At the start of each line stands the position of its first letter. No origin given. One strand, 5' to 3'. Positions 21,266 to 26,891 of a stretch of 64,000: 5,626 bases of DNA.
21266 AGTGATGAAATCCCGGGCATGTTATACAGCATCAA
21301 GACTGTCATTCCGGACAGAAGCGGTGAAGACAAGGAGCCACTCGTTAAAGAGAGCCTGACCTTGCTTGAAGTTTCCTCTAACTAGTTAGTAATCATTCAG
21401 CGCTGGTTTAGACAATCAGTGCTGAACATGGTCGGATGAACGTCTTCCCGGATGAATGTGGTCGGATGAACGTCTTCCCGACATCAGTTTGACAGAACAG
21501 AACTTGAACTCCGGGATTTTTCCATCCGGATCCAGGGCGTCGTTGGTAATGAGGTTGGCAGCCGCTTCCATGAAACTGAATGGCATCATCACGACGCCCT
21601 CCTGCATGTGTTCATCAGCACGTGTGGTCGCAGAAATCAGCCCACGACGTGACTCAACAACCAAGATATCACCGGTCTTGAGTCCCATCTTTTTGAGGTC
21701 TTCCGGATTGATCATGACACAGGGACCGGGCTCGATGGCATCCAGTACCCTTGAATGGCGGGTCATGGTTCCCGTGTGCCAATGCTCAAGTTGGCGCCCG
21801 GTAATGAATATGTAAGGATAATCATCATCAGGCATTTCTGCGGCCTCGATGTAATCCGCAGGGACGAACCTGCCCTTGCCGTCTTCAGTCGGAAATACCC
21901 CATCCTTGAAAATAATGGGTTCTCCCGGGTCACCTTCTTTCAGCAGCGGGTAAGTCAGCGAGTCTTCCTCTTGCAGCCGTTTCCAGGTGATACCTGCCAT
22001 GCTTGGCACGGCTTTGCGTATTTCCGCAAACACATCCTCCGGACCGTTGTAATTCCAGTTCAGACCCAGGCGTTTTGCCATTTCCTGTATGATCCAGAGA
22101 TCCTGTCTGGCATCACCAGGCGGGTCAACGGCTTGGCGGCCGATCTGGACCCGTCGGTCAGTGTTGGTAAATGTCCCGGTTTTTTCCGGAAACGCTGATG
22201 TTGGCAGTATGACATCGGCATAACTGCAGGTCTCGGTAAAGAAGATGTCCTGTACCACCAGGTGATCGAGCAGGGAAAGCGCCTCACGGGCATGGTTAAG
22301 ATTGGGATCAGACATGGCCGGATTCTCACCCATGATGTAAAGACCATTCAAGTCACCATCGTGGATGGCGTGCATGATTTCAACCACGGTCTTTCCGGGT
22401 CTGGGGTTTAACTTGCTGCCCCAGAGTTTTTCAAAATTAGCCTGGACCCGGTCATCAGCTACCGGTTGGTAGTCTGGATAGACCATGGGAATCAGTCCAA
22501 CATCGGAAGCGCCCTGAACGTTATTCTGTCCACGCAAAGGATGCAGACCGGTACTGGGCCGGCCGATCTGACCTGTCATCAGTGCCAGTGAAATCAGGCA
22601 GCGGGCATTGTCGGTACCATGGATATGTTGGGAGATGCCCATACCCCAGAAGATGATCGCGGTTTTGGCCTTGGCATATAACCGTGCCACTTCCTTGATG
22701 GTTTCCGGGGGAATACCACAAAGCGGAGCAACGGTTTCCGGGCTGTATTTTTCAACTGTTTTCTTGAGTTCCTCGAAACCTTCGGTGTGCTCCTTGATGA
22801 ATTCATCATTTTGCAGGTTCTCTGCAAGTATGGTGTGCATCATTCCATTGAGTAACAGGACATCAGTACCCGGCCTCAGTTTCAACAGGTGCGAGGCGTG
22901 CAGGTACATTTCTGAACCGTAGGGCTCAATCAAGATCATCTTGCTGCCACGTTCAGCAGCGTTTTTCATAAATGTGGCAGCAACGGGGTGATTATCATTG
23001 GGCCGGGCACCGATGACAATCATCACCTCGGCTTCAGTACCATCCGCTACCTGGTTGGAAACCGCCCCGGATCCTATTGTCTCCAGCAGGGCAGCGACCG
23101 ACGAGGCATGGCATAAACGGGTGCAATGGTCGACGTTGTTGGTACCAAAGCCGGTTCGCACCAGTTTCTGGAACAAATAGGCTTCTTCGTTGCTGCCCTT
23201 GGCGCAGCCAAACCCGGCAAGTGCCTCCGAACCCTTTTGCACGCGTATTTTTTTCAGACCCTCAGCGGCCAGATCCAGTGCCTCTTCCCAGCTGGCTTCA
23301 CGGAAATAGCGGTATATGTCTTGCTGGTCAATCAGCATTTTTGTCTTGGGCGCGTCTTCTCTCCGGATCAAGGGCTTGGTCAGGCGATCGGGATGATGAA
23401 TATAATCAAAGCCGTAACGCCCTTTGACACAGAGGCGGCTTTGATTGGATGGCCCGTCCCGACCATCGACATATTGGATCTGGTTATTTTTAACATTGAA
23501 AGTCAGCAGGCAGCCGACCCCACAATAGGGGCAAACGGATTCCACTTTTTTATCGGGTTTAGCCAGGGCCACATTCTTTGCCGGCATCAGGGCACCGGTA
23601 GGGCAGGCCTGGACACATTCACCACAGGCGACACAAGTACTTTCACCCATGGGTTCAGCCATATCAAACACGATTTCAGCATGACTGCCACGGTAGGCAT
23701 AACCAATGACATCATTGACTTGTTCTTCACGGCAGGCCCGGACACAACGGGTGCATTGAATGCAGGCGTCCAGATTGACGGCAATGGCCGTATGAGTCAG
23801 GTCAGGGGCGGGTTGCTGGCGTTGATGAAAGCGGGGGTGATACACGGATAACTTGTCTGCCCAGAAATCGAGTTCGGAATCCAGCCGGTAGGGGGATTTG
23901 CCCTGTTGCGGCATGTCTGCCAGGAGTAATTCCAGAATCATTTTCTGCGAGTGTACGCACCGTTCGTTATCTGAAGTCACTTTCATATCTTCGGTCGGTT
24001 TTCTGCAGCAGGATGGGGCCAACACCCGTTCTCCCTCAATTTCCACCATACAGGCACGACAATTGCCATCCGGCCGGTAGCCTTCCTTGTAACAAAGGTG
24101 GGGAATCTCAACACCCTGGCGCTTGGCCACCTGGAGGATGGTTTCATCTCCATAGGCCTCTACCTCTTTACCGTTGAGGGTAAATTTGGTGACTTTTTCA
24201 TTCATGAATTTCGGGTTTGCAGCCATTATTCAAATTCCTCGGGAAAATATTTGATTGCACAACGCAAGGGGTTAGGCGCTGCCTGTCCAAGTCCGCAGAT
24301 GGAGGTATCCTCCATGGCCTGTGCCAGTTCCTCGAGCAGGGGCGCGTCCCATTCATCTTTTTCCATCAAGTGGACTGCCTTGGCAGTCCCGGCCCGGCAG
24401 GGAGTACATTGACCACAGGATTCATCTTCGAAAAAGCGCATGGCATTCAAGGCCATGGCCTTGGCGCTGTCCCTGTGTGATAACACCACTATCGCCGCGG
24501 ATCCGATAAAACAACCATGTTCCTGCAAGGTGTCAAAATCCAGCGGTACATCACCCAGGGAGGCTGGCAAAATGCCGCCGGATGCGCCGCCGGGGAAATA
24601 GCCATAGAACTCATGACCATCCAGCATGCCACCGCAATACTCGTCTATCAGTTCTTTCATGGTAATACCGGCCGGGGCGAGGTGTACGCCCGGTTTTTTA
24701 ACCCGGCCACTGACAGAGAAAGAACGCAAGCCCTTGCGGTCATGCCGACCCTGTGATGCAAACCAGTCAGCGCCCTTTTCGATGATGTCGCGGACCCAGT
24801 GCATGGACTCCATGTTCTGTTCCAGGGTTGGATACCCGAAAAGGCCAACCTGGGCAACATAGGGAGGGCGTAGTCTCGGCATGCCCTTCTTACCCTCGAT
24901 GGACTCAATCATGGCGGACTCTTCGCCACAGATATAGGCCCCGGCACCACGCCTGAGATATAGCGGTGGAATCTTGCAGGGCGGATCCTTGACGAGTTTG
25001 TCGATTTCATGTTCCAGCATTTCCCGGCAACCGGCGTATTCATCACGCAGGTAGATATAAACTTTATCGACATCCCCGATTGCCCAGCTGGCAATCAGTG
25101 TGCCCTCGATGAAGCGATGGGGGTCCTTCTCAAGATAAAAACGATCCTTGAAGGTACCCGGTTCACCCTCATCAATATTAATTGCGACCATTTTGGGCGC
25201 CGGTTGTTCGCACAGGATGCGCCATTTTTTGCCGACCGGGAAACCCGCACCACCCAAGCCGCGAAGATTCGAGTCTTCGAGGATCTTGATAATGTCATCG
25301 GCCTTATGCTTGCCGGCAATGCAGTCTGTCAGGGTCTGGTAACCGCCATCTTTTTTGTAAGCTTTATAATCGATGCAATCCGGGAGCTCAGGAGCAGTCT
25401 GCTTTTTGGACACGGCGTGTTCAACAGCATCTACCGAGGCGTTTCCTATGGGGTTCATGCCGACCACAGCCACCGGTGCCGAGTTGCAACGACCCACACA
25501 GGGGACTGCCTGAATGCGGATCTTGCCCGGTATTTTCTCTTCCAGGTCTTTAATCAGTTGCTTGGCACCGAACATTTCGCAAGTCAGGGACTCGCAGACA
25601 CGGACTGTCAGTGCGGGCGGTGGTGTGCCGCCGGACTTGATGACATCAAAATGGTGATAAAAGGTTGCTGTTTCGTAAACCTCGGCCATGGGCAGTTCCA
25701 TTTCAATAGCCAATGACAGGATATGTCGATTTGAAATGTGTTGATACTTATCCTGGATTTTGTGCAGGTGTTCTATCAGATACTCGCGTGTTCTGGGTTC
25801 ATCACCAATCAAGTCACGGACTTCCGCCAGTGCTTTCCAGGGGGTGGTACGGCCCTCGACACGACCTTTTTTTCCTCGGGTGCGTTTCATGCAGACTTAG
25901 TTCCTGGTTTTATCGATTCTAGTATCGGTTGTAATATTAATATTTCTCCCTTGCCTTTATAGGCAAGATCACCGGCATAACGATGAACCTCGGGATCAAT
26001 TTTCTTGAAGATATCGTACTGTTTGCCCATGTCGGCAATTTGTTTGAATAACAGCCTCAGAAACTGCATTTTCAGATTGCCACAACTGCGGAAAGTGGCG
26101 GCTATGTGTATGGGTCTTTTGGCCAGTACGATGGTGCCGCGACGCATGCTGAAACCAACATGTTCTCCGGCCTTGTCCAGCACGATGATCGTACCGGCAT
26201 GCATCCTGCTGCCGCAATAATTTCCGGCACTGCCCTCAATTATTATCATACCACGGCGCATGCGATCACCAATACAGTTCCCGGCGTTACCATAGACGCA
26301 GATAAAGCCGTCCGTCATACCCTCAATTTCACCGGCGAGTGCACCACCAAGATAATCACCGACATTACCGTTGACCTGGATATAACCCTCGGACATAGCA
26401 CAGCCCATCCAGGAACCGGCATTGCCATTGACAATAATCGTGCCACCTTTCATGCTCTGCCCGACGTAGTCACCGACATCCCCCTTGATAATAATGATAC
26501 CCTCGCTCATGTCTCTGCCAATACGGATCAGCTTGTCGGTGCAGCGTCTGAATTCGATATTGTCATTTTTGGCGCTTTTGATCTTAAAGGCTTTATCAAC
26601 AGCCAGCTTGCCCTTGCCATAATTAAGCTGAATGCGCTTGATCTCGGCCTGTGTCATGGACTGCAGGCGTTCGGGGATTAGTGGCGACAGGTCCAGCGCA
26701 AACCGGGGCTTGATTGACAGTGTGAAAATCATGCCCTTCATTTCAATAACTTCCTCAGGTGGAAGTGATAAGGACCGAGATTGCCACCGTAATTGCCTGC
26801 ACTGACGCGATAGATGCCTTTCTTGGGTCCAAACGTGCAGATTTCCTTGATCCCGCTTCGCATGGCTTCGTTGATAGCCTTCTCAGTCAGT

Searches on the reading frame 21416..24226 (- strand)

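Call 33: search_protein_families(library=pfam, proteins=[window:21416-24226:-])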
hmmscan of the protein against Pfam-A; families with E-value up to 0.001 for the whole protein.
window:21416-24226:- (936 aa): 15 families
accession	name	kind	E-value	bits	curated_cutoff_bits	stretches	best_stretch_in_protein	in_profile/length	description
PF00384.28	Molybdopterin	-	8.2e-74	249.2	24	1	281-719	1-353/353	Molybdopterin oxidoreductase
PF01568.27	Molydop_binding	-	1.2e-28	99.7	26.8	1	805-910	1-109/110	Molydopterin dinucleotide binding domain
PF13510.11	Fer2_4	-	1.4e-17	64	22.8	1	12-87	3-81/82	2Fe-2S iron-sulfur cluster binding domain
PF04879.21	Molybdop_Fe4S4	-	4.3e-16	59.1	22.7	1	226-278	2-55/55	Molybdopterin oxidoreductase Fe4S4 domain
PF00111.32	Fer2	-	2.1e-08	34.4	21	1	16-73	2-55/77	2Fe-2S iron-sulfur cluster binding domain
PF12838.12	Fer4_7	-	7.1e-08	33.2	27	1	155-212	2-52/52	4Fe-4S dicluster domain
PF22117.2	Fer4_Nqo3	-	2.9e-07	31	27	1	148-213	4-66/67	NADH-quinone oxidoreductase subunit 3, ferredoxin-like domain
PF13187.11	Fer4_9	-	3.2e-07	30.7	27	1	154-212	1-51/52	4Fe-4S dicluster domain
PF14697.11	Fer4_21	-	9.7e-07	29.3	35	1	150-211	3-55/59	4Fe-4S dicluster domain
PF00037.32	Fer4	-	1.1e-05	25.5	21.1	1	195-213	5-23/24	4Fe-4S binding domain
PF13183.11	Fer4_8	-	1.2e-05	26.2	27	1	152-211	2-67/68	4Fe-4S dicluster domain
PF13237.11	Fer4_10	-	3.6e-05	24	25.5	1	149-209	3-53/53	4Fe-4S dicluster domain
PF12837.12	Fer4_6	-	8.9e-05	22.7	25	0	148-167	2-21/24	4Fe-4S binding domain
PF13534.11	Fer4_17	-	0.0004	21.3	22.2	0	154-211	1-59/61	4Fe-4S dicluster domain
PF17179.9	Fer4_22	-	0.00085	20.6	27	0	188-210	71-93/95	4Fe-4S dicluster domain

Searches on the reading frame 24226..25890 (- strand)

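Call 33: search_protein_families(library=pfam, proteins=[window:24226-25890:-])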
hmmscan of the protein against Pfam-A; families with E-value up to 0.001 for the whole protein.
window:24226-25890:- (554 aa): 5 families
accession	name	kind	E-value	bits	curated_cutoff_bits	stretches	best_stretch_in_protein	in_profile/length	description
PF01512.22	Complex1_51K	-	5.1e-34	117.8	31.2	1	205-366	2-148/150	Nuo51 FMN-binding domain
PF10589.14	NADH_4Fe-4S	-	7.4e-24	83.9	23.5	1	479-554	2-83/85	NADH-ubiquinone oxidoreductase-F iron-sulfur binding region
PF01257.25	2Fe-2S_thioredx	-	6.3e-23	81.7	24.8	1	27-161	4-142/145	Thioredoxin-like [2Fe-2S] ferredoxin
PF10531.15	SLBB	-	2.9e-06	27.4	27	1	392-426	3-37/55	SLBB domain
PF22461.2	SLBB_2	-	0.00053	20.5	27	1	390-436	2-50/79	SLBB domain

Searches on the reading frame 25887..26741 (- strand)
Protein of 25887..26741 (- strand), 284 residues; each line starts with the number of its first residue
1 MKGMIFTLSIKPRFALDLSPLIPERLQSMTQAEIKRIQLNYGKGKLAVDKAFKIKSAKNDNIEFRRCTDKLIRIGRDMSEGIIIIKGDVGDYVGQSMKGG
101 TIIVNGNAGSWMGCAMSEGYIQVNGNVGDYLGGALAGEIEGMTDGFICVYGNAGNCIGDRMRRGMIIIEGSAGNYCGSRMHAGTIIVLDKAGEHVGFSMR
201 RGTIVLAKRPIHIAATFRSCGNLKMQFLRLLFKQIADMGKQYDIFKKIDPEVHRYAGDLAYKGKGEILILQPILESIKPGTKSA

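Call 4: search_protein_families(library=pfam, proteins=[window:25887-26741:-])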
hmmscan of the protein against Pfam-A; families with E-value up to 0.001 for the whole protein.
window:25887-26741:- (284 aa): 1 family
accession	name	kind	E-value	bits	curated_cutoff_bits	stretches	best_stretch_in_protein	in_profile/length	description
PF01493.24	GXGXG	-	9.4e-12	45.3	32.5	1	83-207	54-163/190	GXGXG motif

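Call 5: search_protein_families(library=ncbifam, proteins=[window:25887-26741:-])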
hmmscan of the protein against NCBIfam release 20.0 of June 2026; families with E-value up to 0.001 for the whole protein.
window:25887-26741:- (284 aa): 3 families
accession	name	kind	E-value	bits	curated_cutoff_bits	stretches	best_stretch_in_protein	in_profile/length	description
TIGR03122.1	one_C_dehyd_C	equivalog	3.6e-76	255.9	130.65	1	5-269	2-260/260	formylmethanofuran dehydrogenase subunit C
NF042910.1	FMH_DH_FwdC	exception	7.5e-50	169.5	340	1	4-233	2-234/271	tungsten-dependent formylmethanofuran dehydrogenase subunit FwdC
NF008730.0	PRK11750.1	equivalog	0.00032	18.1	1047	1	83-201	1292-1395/1490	glutamate synthase large subunit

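Call 53: search_solved_structures(query=window:25887-26741:-, max_evalue=0.001, show_alignments=5)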
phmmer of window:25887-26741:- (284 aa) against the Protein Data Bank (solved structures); distinct sequences matched with E-value up to 0.001: 9.
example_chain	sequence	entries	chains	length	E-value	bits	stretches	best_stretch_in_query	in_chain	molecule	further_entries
6s6y_C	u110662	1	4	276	4.8e-43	150.6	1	16-269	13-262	Formylmethanofuran dehydrogenase subunit C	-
9sw6_K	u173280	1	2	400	1.7e-35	125.9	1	14-234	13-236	Molybdenum-containing formylmethanofuran dehydrogenase 1 subunit C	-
9sfi_R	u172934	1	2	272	1e-34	123.3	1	12-233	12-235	Tungsten-containing formylmethanofuran dehydrogenase 2 subunit C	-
5t5i_C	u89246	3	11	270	5.8e-31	111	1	4-220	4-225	Tungsten-containing formylmethanofuran dehydrogenase 2 subunit C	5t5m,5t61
8rja_C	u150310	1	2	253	5.7e-28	101.2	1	12-213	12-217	formylmethanofuran dehydrogenase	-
7bkb_I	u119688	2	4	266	1.7e-25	93.1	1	4-224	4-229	Formylmethanofuran dehydrogenase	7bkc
2vdc_A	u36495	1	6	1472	0.00041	22.9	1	76-202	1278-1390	GLUTAMATE SYNTHASE [NADPH] LARGE CHAIN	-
1ea0_A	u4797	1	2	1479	0.00042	22.9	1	76-202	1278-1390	GLUTAMATE SYNTHASE [NADPH] LARGE CHAIN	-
6s6s_A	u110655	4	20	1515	0.00044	22.8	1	76-202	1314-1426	Glutamate synthase [NADPH] large chain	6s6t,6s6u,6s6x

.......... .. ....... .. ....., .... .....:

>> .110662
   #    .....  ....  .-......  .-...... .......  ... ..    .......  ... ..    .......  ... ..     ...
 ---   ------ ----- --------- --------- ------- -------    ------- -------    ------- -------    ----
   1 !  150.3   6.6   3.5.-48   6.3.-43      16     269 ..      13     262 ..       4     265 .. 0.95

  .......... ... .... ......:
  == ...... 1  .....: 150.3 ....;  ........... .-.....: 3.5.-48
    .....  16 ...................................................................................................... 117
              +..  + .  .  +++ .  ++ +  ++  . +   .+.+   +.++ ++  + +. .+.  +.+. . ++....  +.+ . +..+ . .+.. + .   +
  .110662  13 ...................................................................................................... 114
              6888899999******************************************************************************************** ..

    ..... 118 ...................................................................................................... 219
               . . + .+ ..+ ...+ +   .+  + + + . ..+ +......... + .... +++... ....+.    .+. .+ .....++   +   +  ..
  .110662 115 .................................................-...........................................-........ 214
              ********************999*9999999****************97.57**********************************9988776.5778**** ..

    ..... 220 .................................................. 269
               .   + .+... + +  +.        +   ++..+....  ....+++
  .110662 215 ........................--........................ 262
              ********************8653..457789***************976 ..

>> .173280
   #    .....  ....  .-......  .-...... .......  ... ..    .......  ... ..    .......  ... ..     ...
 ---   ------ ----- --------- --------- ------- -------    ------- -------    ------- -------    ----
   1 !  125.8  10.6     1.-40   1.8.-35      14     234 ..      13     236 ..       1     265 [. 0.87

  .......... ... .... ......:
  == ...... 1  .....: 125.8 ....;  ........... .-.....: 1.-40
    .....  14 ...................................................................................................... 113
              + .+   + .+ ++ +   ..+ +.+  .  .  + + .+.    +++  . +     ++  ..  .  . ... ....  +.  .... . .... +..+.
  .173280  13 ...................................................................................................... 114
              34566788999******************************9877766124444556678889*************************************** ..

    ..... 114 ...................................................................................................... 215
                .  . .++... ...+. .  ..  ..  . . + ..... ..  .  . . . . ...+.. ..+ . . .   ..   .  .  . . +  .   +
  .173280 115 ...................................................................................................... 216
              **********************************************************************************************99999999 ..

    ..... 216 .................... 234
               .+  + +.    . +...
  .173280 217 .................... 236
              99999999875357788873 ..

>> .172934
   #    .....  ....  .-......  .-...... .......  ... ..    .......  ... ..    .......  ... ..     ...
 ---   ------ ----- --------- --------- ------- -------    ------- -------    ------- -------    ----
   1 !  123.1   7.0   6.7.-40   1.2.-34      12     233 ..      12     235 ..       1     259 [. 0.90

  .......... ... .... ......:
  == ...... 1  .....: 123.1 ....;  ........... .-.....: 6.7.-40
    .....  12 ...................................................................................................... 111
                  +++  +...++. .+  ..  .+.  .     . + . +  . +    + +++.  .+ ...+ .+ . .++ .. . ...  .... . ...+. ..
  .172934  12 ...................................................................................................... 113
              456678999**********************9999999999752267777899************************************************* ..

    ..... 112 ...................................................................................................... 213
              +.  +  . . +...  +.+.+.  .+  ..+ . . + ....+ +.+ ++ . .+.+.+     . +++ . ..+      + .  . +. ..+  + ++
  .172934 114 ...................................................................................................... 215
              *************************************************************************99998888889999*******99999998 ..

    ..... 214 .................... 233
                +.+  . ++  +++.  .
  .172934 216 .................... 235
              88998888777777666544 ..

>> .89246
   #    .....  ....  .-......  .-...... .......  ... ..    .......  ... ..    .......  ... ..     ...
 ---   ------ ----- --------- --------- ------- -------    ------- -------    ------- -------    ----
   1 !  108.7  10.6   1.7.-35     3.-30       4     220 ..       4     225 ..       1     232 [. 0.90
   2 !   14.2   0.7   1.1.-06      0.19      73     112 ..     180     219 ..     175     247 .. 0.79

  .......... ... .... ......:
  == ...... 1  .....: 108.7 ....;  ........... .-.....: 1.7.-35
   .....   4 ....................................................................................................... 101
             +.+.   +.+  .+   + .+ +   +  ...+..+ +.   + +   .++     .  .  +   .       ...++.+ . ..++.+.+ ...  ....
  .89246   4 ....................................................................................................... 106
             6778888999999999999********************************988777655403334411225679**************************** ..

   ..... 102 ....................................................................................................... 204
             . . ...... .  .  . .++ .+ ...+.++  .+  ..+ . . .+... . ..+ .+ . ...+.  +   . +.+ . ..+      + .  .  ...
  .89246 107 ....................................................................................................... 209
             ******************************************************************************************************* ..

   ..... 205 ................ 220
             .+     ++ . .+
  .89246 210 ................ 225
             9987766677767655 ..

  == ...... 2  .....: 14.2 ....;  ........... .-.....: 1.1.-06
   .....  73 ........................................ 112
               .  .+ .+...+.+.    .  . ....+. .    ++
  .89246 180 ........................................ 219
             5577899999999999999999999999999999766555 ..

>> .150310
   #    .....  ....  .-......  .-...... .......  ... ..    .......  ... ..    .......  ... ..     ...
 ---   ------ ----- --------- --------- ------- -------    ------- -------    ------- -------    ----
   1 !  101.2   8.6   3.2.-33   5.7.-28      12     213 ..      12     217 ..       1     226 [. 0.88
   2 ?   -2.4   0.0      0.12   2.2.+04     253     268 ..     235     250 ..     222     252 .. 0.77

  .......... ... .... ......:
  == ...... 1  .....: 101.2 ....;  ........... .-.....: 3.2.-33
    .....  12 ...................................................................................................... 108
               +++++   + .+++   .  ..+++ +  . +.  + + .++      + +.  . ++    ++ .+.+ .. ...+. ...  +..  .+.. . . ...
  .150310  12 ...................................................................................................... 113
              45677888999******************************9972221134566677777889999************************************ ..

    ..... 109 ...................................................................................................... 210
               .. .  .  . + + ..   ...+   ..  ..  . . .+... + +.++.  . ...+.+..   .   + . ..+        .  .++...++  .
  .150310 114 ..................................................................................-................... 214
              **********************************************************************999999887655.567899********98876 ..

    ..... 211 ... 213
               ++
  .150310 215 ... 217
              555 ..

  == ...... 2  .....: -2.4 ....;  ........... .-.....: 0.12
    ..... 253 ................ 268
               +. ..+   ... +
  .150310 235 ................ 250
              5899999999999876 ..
